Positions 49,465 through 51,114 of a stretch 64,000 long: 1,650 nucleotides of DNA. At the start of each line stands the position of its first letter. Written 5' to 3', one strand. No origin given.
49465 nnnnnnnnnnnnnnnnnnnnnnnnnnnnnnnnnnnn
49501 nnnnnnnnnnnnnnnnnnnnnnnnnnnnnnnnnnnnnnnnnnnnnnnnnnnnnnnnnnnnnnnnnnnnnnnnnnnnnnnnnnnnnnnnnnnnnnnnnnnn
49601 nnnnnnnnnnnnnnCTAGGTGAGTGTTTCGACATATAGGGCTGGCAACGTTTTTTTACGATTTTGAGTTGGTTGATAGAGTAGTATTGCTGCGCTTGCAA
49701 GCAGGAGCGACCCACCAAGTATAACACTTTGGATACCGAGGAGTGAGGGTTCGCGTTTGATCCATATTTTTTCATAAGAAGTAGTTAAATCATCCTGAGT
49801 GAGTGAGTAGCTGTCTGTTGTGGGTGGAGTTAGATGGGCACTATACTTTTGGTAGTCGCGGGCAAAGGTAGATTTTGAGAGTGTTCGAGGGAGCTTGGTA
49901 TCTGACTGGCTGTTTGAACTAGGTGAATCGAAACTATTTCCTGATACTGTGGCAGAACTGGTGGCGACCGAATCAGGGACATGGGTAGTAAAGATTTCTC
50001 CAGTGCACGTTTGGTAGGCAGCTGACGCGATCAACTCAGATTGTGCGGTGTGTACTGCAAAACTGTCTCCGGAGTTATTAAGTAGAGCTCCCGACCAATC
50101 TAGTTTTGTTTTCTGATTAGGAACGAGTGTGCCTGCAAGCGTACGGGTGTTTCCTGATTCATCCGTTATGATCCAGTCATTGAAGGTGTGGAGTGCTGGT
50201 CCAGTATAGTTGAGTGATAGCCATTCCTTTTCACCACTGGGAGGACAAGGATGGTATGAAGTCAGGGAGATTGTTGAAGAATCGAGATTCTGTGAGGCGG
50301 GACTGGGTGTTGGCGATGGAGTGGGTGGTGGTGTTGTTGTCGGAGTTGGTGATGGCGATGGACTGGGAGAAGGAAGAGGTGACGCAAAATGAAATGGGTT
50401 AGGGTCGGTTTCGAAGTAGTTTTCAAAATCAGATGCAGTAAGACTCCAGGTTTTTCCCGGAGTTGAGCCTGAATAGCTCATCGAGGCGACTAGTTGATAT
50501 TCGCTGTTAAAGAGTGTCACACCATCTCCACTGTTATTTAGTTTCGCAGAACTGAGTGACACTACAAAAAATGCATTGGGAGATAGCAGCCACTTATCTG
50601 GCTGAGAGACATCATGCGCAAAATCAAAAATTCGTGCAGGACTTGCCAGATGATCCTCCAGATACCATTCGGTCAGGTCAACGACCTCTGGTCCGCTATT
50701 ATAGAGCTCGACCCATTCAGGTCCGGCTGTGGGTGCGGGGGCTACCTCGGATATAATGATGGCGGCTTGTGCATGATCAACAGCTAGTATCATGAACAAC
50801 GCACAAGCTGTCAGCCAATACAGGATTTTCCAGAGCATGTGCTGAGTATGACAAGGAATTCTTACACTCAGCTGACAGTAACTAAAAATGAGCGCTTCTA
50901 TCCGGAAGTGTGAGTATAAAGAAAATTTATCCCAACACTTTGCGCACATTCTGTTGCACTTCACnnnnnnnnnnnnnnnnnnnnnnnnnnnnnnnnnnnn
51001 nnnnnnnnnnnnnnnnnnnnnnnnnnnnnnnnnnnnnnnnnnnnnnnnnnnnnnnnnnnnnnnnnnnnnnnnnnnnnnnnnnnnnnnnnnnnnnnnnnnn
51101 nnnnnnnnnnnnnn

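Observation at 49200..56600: A surface glycosylation-like operon: small TM protein, GT2, BNR beta-propeller, 1118-aa GT-C-like protein, double lamin-tail-domain protein, VanZ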

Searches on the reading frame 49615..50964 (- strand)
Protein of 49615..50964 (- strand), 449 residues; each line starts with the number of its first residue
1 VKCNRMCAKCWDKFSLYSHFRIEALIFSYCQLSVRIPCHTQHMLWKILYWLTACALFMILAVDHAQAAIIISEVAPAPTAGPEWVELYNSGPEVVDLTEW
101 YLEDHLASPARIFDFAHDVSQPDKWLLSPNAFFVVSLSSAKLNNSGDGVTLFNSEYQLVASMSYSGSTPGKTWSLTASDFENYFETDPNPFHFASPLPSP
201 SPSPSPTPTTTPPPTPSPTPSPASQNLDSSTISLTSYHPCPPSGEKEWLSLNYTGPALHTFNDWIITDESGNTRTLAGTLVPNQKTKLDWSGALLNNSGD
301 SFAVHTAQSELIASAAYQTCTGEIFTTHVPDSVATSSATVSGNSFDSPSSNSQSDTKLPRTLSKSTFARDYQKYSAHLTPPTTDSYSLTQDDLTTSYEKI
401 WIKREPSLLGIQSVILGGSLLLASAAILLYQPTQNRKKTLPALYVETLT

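Call 4: search_protein_families(library=pfam, proteins=[window:49615-50964:-], max_evalue=0.01)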
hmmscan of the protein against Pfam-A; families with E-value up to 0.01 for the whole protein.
window:49615-50964:- (449 aa): 1 family
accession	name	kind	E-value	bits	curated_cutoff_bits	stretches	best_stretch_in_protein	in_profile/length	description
PF00932.25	LTD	-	1.4e-18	67.7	34.3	1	64-165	3-108/109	Lamin Tail Domain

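Call 5: search_protein_families(library=ncbifam, proteins=[window:49615-50964:-], max_evalue=1)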
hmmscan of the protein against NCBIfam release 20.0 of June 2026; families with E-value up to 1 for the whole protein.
window:49615-50964:- (449 aa): 4 families
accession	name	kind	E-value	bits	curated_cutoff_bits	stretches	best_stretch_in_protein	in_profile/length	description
NF008084.0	PRK10819.1-5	equivalog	0.048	13.5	315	1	186-222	63-100/249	TonB system transport protein TonB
NF007285.1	PRK09752.1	equivalog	0.28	8.7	1459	1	196-227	922-953/1250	AIDA-I family autotransporter adhesin YfaL/EhaC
NF037973.1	metallo_SslE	exception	0.29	8.4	3000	1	185-223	47-87/1519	lipoprotein metalloprotease SslE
NF041620.1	MXAN_5187_fam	hypoth_equivalog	0.74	9.4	200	1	186-226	395-450/601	MXAN_5187 family protein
